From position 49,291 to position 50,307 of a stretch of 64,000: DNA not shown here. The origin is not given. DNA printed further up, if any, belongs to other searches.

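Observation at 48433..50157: Ku gene followed by a ligase-like nucleotidyltransferase domain whose catalytic lysines are all substituted; no LigD in the window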

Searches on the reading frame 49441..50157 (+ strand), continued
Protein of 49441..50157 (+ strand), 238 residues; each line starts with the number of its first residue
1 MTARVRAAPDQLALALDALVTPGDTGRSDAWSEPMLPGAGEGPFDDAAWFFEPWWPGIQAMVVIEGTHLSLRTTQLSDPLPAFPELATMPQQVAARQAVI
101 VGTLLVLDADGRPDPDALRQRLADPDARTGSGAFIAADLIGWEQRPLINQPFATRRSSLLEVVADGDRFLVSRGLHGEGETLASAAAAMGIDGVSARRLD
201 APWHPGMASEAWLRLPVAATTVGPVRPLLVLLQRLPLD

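Call 25: fold_search(model_id=the predicted structure, library=pdb)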
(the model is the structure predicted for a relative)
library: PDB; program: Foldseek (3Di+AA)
matches with E <= 10: 424; with E <= 0.001: 154
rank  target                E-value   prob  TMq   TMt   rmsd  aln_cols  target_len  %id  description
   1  9dfa                  5.6e-15  1.00  0.68  0.30   3.0       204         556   22  Thermococcus gammatolerans DNA Ligase (released 2026-03-18)
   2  6wbo                  9.1e-15  1.00  0.71  0.31   2.6       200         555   22  DNA-Ligase from Thermococcus gammatolerans (released 2021-05-05)
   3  3rr5                  1.2e-14  1.00  0.69  0.31   2.6       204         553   20  DNA ligase from the archaeon Thermococcus sp. 1519 (released 2012-04-11)
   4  9df9                  1.2e-14  1.00  0.71  0.31   2.4       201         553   22  Thermococcus gammatolerans DNA Ligase (released 2026-03-18)
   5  2cfm                  1.9e-14  1.00  0.70  0.31   2.3       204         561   22  ATP-DEPENDENT DNA LIGASE FROM PYROCOCCUS FURIOSUS (released 2006-07-12)
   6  4eq5                  3.7e-14  1.00  0.70  0.33   2.3       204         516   20  DNA ligase from the archaeon Thermococcus sibiricus (released 2012-05-09)
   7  6nhx                  8.7e-14  1.00  0.65  0.52   2.7       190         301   24  mycobacterial DNA ligase D complexed with ATP and MES (released 2019-02-13)
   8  1vs0_B                2.0e-13  1.00  0.64  0.51   2.8       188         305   24  Crystal Structure of the Ligase Domain from M. tuberculosis LigD at 2.4A (released 2006-02-28)
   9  3l2p_A                6.1e-13  1.00  0.65  0.30   3.1       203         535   20  Human DNA Ligase III Recognizes DNA Ends by Dynamic Switching Between Two DNA Bound States (released 2010-07-14)
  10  6nhz                  1.4e-12  1.00  0.66  0.53   2.8       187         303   26  mycobacterial DNA ligase D complexed with ATP and Mg (released 2019-02-13)
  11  1vs0_A                4.3e-12  1.00  0.65  0.52   2.9       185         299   26  Crystal Structure of the Ligase Domain from M. tuberculosis LigD at 2.4A (released 2006-02-28)
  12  10ye_L                4.6e-12  1.00  0.63  0.71   3.8       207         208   17  DNA Ligase IIIa bound to nucleosome containing a nick at SHL0 (released 2026-03-18)
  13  3w5o_A                2.2e-11  1.00  0.62  0.27   3.9       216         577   12  Crystal Structure of Human DNA ligase IV (released 2013-04-03)
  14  2hiv                  4.1e-11  1.00  0.69  0.30   2.7       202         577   19  ATP-dependent DNA ligase from S. solfataricus (released 2006-11-07)
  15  3gde                  5.0e-11  1.00  0.70  0.31   3.0       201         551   17  The closed conformation of ATP-dependent DNA ligase from Archaeoglobus fulgidus (released 2009-12-15)
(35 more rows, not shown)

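Call 39: search_protein_representatives(alignment_id=A1)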
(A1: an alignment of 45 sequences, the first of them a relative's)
Query: 45 sequences, 236 profile positions. Proteins with E-value up to 0.001 (for the whole library): 10922; up to 1e-10: 3561; up to 1e-30: 51. The best 150 are listed.
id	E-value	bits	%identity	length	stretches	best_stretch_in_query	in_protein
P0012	4.6e-96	337.1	-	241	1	4-236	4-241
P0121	1.1e-94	332.5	-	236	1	3-235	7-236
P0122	1.6e-82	292.7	-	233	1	9-235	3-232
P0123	6.0e-82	290.9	-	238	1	5-236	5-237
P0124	1.3e-75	270.1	-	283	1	39-235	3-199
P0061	6.0e-74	264.7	-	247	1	33-205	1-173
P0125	3.7e-72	258.8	-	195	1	55-236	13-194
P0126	4.5e-72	258.5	-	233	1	9-235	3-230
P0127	3.6e-66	239.2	-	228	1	24-235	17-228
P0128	1.4e-65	237.3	-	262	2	9-130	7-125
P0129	1.4e-65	237.3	-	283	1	34-235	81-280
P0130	5.1e-63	228.9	-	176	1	33-203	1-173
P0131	3.6e-47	177.0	-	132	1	105-235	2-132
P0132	1.2e-45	172.1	-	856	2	16-219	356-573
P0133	2.0e-45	171.3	-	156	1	33-150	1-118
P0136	2.0e-42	161.5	-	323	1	36-159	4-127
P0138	3.4e-40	154.2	-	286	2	123-235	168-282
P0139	8.6e-39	149.6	-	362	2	9-216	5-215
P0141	5.9e-38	146.9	-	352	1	8-219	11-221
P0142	1.5e-37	145.5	-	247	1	10-236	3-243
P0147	2.3e-35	138.4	-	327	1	25-216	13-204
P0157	6.5e-33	130.4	-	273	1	9-218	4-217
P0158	1.6e-32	129.1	-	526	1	4-114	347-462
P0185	1.5e-29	119.3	-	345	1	24-219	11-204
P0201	1.9e-28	115.7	-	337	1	32-220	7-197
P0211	4.1e-28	114.7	-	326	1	31-220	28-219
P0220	8.0e-28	113.7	-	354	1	28-220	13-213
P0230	1.4e-27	112.9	-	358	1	10-219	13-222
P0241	2.3e-27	112.2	-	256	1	9-236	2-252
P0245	2.8e-27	111.9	-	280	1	5-236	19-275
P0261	6.2e-27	110.8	-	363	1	25-218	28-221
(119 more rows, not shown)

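Call 41: find_encoding_contigs(protein=P0142, flank=8000, max_places=3)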
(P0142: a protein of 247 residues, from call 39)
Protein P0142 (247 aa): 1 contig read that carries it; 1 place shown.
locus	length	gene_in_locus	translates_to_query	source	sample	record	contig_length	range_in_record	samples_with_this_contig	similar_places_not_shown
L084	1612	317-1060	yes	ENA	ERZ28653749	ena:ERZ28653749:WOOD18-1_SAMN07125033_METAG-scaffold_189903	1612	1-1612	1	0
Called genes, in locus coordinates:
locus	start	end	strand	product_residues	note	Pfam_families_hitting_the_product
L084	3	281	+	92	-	?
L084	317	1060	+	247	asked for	PF01068:DNA_ligase_A_M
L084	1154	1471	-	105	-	-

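Call 42: find_encoding_contigs(protein=P0211, flank=8000, max_places=3)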
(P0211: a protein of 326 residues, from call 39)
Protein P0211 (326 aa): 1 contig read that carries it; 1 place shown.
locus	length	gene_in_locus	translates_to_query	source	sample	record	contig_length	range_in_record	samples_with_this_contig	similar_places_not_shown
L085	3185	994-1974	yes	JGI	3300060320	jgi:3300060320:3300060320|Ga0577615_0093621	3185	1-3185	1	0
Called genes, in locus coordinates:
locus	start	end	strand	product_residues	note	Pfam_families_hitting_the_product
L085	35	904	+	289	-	PF02735:Ku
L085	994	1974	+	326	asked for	PF01068:DNA_ligase_A_M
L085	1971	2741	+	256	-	PF00702:Hydrolase (faint), PF12710:HAD (faint), PF08282:Hydrolase_3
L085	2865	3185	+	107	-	?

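Call 43: search_protein_families(library=pfam, proteins=[P0211, P0141, P0185, P0139, P0147, P0142, P0245, P0241, P0157, L084:3-281:+], max_evalue=0.01)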
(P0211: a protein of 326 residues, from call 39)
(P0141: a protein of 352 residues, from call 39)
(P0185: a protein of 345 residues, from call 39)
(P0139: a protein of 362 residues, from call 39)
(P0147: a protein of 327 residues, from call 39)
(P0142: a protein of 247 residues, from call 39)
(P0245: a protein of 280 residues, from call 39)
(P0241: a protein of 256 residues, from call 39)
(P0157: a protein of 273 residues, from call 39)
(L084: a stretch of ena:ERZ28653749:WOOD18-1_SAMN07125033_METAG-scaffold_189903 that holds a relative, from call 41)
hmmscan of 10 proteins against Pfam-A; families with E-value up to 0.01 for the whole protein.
P0211 (326 aa): 1 family
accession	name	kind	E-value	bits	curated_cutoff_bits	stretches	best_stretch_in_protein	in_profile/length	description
PF01068.26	DNA_ligase_A_M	-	1.4e-08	35.1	26.2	1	39-204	17-195/204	ATP dependent DNA ligase domain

P0141 (352 aa): 2 families
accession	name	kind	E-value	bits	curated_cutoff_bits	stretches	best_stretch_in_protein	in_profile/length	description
PF01068.26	DNA_ligase_A_M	-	1.2e-17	64.7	26.2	1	40-206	14-194/204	ATP dependent DNA ligase domain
PF04679.21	DNA_ligase_A_C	-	1.3e-05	26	27.5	1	233-313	3-93/94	ATP dependent DNA ligase C terminal region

P0185 (345 aa): 2 families
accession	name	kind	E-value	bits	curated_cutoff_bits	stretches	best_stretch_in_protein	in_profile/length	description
PF04679.21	DNA_ligase_A_C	-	1.1e-09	39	27.5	1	218-308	3-93/94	ATP dependent DNA ligase C terminal region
PF01068.26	DNA_ligase_A_M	-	6.8e-09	36.1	26.2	1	29-161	17-162/204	ATP dependent DNA ligase domain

P0139 (362 aa): 2 families
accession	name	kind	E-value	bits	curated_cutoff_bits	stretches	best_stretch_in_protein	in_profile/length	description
PF01068.26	DNA_ligase_A_M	-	1.7e-14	54.4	26.2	1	35-209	17-200/204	ATP dependent DNA ligase domain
PF04679.21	DNA_ligase_A_C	-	0.0012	19.7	27.5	1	235-321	8-92/94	ATP dependent DNA ligase C terminal region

P0147 (327 aa): 2 families
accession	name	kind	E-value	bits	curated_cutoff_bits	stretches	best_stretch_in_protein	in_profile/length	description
PF04679.21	DNA_ligase_A_C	-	5e-19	69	27.5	1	227-312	8-93/94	ATP dependent DNA ligase C terminal region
PF01068.26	DNA_ligase_A_M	-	1.4e-14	54.7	26.2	1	33-199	20-201/204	ATP dependent DNA ligase domain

P0142 (247 aa): 1 family
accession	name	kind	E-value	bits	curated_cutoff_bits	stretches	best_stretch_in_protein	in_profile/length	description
PF01068.26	DNA_ligase_A_M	-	2.8e-15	57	26.2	1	22-206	1-200/204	ATP dependent DNA ligase domain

P0245 (280 aa): 1 family
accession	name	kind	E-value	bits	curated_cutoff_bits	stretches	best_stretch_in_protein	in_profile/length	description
PF01068.26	DNA_ligase_A_M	-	2.8e-09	37.4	26.2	1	122-236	72-200/204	ATP dependent DNA ligase domain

P0241 (256 aa): 1 family
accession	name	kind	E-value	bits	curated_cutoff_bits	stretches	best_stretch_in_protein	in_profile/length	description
PF01068.26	DNA_ligase_A_M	-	5e-07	30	26.2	1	100-214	72-200/204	ATP dependent DNA ligase domain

P0157 (273 aa): 1 family
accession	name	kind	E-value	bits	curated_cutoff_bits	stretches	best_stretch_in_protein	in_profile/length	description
PF01068.26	DNA_ligase_A_M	-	4.6e-06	26.9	26.2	1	62-209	39-200/204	ATP dependent DNA ligase domain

L084:3-281:+ (92 aa): 1 family
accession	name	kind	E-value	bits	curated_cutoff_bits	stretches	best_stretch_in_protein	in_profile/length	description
PF03976.20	PPK2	-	2.7e-20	73.4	22.3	1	1-61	166-226/229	Polyphosphate kinase 2 (PPK2)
